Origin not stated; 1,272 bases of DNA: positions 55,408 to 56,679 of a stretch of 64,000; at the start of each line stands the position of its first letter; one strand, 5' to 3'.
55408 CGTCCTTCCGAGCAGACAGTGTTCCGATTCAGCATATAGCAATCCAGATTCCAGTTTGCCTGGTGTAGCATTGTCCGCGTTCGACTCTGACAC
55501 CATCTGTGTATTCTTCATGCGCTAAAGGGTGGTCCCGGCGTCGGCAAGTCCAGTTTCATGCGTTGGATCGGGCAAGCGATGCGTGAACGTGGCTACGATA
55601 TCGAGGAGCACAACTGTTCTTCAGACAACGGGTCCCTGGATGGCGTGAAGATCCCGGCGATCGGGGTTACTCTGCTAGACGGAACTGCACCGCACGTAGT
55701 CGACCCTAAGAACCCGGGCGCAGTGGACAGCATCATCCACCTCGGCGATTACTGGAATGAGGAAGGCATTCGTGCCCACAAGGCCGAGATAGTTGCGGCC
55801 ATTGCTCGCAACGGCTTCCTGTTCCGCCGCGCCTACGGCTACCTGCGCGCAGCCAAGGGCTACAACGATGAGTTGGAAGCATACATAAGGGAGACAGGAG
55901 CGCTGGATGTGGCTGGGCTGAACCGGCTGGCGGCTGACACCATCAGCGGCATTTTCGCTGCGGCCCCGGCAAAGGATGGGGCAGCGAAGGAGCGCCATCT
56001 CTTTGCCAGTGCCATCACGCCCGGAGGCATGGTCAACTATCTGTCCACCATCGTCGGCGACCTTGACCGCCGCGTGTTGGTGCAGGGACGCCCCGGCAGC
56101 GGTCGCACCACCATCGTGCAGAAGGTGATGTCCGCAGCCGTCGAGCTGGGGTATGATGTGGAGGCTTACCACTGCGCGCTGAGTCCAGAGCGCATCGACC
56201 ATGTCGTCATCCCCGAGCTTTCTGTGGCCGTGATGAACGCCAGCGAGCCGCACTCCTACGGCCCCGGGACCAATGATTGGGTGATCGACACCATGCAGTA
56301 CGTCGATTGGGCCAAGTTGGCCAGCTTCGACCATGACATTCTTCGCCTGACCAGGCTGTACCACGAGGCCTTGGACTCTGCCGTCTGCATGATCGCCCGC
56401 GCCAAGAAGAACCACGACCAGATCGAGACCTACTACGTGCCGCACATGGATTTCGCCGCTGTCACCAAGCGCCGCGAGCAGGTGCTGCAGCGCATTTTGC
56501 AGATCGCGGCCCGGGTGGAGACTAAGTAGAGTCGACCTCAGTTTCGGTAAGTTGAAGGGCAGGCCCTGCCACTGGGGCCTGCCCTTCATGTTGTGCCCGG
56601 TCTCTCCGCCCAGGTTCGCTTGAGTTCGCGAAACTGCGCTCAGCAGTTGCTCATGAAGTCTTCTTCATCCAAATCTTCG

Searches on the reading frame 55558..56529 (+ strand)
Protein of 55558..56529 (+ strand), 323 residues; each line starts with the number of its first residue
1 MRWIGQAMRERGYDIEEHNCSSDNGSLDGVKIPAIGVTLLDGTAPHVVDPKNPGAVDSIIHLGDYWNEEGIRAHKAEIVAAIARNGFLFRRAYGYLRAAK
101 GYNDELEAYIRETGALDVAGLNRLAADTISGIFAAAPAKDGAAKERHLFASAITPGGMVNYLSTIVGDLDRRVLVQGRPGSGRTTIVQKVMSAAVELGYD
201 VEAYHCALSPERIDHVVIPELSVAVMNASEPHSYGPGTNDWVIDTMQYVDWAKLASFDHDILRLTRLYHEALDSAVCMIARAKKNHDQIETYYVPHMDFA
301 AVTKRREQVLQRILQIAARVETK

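Call 26: search_protein_families(library=ncbifam, proteins=[window:55558-56529:+], max_evalue=0.00001)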
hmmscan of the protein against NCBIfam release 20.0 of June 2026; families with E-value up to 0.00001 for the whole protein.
window:55558-56529:+ (323 aa): 4 families
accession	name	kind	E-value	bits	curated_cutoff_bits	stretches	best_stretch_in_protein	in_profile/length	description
NF005320.0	PRK06851.1-6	equivalog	9e-69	232.1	556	1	1-316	49-360/363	hypothetical protein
NF005317.0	PRK06851.1-1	equivalog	5.2e-62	210.2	689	1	2-322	48-366/369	hypothetical protein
NF005318.0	PRK06851.1-2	equivalog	3.3e-26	92.3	734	1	116-245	157-286/353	hypothetical protein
NF005319.0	PRK06851.1-5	equivalog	2.8e-13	49.7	739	1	143-264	20-144/360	hypothetical protein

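Call 45: search_protein_families(library=pfam, proteins=[window:55558-56529:+], max_evalue=0.001)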
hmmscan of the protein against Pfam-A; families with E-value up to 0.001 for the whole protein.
window:55558-56529:+ (323 aa): 0 families

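Call 49: find_homologous_proteins(query=window:55558-56529:+, max_evalue=1e-20)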
Query window:55558-56529:+ (323 aa): 2409 proteins with E <= 1e-20 among 6580 candidates; the best 120 are listed.
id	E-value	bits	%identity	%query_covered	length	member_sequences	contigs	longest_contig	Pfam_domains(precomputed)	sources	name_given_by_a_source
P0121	6.5e-205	697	95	100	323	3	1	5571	-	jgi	-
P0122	1.1e-172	591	81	100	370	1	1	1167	PF03266.22,PF13604.13,PF24883.3,PF13245.13,PF13401.13,PF20720.4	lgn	-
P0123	6.9e-144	497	68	98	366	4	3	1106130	PF13604.13,PF13245.13,PF20720.4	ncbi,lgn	ncbi:MAG: PRK06851 family protein [Bacillota bacterium]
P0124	1.5e-143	496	67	98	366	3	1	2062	PF03266.22,PF13604.13,PF24883.3,PF13245.13,PF05729.19,PF03308.23,PF20720.4,PF13191.13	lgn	-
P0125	1.3e-141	489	68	100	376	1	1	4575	PF03266.22,PF13604.13,PF24883.3,PF13245.13,PF05729.19,PF00004.36,PF13401.13,PF03308.23,PF20720.4,PF00931.29,PF13191.13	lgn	-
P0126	2.6e-141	488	69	100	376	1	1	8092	PF03266.22,PF13604.13,PF24883.3,PF13245.13,PF00004.36,PF13401.13,PF03308.23,PF20720.4,PF00931.29,PF13191.13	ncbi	-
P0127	4.2e-117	409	59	99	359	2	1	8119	PF03266.22,PF13604.13,PF24883.3,PF13245.13,PF05729.19,PF00004.36,PF13401.13,PF07728.21,PF20720.4,PF13191.13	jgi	-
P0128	4.2e-111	389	55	98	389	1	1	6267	PF03266.22,PF13604.13,PF24883.3,PF13401.13,PF20720.4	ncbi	-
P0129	5.2e-111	389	56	98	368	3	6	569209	PF03266.22,PF13604.13,PF13245.13,PF00004.36,PF13401.13,PF07728.21,PF13191.13,PF24883.3,PF05729.19,PF13521.13,PF00910.29,PF03308.23,PF20720.4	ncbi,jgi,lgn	ncbi:MAG: PRK06851 family protein [Bacillota bacterium]|jgi:GTPase SAR1 family protein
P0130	1.5e-110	387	54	99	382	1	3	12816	PF03266.22,PF13604.13,PF24883.3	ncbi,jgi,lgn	jgi:hypothetical protein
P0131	2.1e-110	387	54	99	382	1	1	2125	PF03266.22,PF13604.13,PF24883.3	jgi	jgi:GTPase SAR1 family protein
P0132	4.0e-110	386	55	99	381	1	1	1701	PF03266.22,PF13604.13,PF24883.3,PF20720.4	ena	-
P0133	4.2e-110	386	57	99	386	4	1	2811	PF03266.22,PF13604.13,PF13401.13,PF20720.4,PF13191.13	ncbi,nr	ncbi:MAG: PRK06851 family protein [Firmicutes bacterium]|nr:PRK06851 family protein [Bacillota bacte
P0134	5.2e-110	385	56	98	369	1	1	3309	PF03266.22,PF13604.13,PF13245.13,PF13555.13,PF00004.36,PF13401.13,PF13238.13,PF13191.13,PF24883.3,PF05729.19,PF13521.13,PF00910.29,PF03308.23,PF20720.4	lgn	-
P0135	4.7e-109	382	57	98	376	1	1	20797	PF13604.13,PF24883.3,PF20720.4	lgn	-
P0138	5.4e-108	379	54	98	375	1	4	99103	PF13173.13,PF03266.22,PF13604.13,PF13245.13,PF05729.19,PF01637.25,PF25199.2,PF20720.4,PF13191.13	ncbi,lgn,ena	ncbi:MAG: PRK06851 family protein [Bacillota bacterium]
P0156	4.7e-106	372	54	98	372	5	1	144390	PF03266.22,PF13604.13,PF24883.3,PF13245.13,PF05729.19,PF13521.13,PF13401.13,PF10236.16,PF07728.21,PF20720.4,PF13191.13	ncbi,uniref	ncbi:MAG: PRK06851 family protein [Desulfurispora sp.]|uniref:PRK06851 family protein n=1 Tax=Desulf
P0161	7.8e-106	372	54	98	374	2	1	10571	PF03266.22,PF13604.13,PF13245.13,PF00004.36,PF13401.13,PF13238.13,PF07728.21,PF13191.13,PF24883.3,PF05729.19,PF00910.29,PF25199.2,PF20720.4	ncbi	ncbi:MAG TPA: PRK06851 family protein [Bacillota bacterium]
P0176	1.4e-104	368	51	99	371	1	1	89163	PF13173.13,PF03266.22,PF13604.13,PF24883.3,PF13245.13,PF05729.19,PF13555.13,PF00910.29,PF13401.13,PF20720.4,PF13191.13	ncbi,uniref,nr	ncbi:PRK06851 family protein [Desulfolucanica intricata]|uniref:PRK06851 family protein n=1 Tax=Desu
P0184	3.8e-103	363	53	100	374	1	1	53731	PF03266.22,PF13604.13,PF24883.3,PF13245.13,PF05729.19,PF13401.13,PF13238.13,PF25199.2,PF20720.4,PF00931.29,PF13191.13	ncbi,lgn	ncbi:PRK06851 family protein [Desulfofundulus thermobenzoicus]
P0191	4.1e-102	359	52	100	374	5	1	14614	PF03266.22,PF13604.13,PF24883.3,PF05729.19,PF13401.13,PF20720.4,PF00931.29,PF13191.13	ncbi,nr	ncbi:MAG: PRK06851 family protein [Peptococcaceae bacterium]|nr:PRK06851 family protein [Peptococcac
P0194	6.8e-102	359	50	98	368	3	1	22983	PF03266.22,PF13604.13,PF13245.13,PF13555.13,PF13401.13,PF13238.13,PF01637.25,PF07728.21,PF00931.29,PF13191.13,PF24883.3,PF05729.19,PF13521.13,PF00910.29,PF25199.2,PF20720.4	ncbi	ncbi:MAG: PRK06851 family protein [Bacillota bacterium]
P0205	9.9e-101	355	52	98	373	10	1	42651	PF03266.22,PF13604.13,PF24883.3,PF05729.19,PF13401.13,PF03308.23,PF20720.4,PF13191.13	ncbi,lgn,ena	ncbi:MAG: PRK06851 family protein [Bacillota bacterium]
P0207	1.9e-100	354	52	98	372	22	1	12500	PF03266.22,PF13604.13,PF24883.3,PF13245.13,PF05729.19,PF00004.36,PF13401.13,PF10236.16,PF20720.4,PF13191.13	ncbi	ncbi:MAG: PRK06851 family protein [Desulfotomaculaceae bacterium]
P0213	5.3e-100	352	52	98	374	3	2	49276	PF03266.22,PF13604.13,PF24883.3,PF13245.13,PF05729.19,PF00910.29,PF13401.13,PF25199.2,PF20720.4,PF13191.13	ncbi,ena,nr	ncbi:MAG TPA: PRK06851 family protein [Bacillota bacterium]|nr:PRK06851 family protein [Bacillota ba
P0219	1.6e-99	351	51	100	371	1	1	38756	PF03266.22,PF13604.13,PF24883.3,PF13245.13,PF05729.19,PF13401.13,PF13238.13,PF07728.21,PF20720.4,PF13191.13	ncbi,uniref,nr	ncbi:PRK06851 family protein [Desulfotomaculum copahuensis]|uniref:ATPase n=1 Tax=Desulfotomaculum c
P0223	2.5e-99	350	50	100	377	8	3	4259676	PF13604.13,PF24883.3,PF05729.19,PF20720.4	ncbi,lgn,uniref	ncbi:PRK06851 family protein [Desulfoscipio sp. XC116]|uniref:PRK06851 family protein n=1 Tax=Desulf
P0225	2.8e-99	350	51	98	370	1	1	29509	PF03266.22,PF13604.13,PF24883.3,PF13245.13,PF05729.19,PF02367.24,PF13401.13,PF07728.21,PF20720.4,PF13191.13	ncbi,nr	ncbi:MAG: PRK06851 family protein [Peptococcaceae bacterium]|nr:PRK06851 family protein [Peptococcac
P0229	3.9e-99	350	51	100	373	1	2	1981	PF03266.22,PF13604.13,PF13245.13,PF13401.13,PF07728.21,PF00931.29,PF13191.13,PF24883.3,PF05729.19,PF00910.29,PF09848.16,PF10236.16,PF03308.23,PF25199.2,PF20720.4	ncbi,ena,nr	ncbi:MAG: PRK06851 family protein [Desulfobacterales bacterium]|nr:PRK06851 family protein [Desulfob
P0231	7.2e-99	349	50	98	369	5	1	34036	PF03266.22,PF13604.13,PF24883.3,PF13245.13,PF05729.19,PF13555.13,PF00910.29,PF13401.13,PF10236.16,PF20720.4,PF13191.13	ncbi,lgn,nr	ncbi:MAG: PRK06851 family protein [Actinobacteria bacterium]|nr:PRK06851 family protein [Actinomycet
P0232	8.0e-99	349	50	98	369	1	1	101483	PF03266.22,PF13604.13,PF13245.13,PF13555.13,PF13401.13,PF07728.21,PF13191.13,PF13479.13,PF24883.3,PF05729.19,PF13521.13,PF00910.29,PF25199.2,PF20720.4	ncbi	ncbi:MAG: PRK06851 family protein [Bacillota bacterium]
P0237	1.5e-98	348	51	98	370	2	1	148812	PF03266.22,PF13604.13,PF24883.3,PF13245.13,PF05729.19,PF00910.29,PF13401.13,PF13238.13,PF20720.4,PF00931.29,PF13191.13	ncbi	ncbi:MAG: PRK06851 family protein [Bacillota bacterium]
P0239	2.2e-98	347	50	98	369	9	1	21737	PF03266.22,PF13604.13,PF13245.13,PF13555.13,PF13401.13,PF13191.13,PF24883.3,PF05729.19,PF00910.29,PF10236.16,PF03308.23,PF20720.4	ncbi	ncbi:MAG: PRK06851 family protein [Bacillota bacterium]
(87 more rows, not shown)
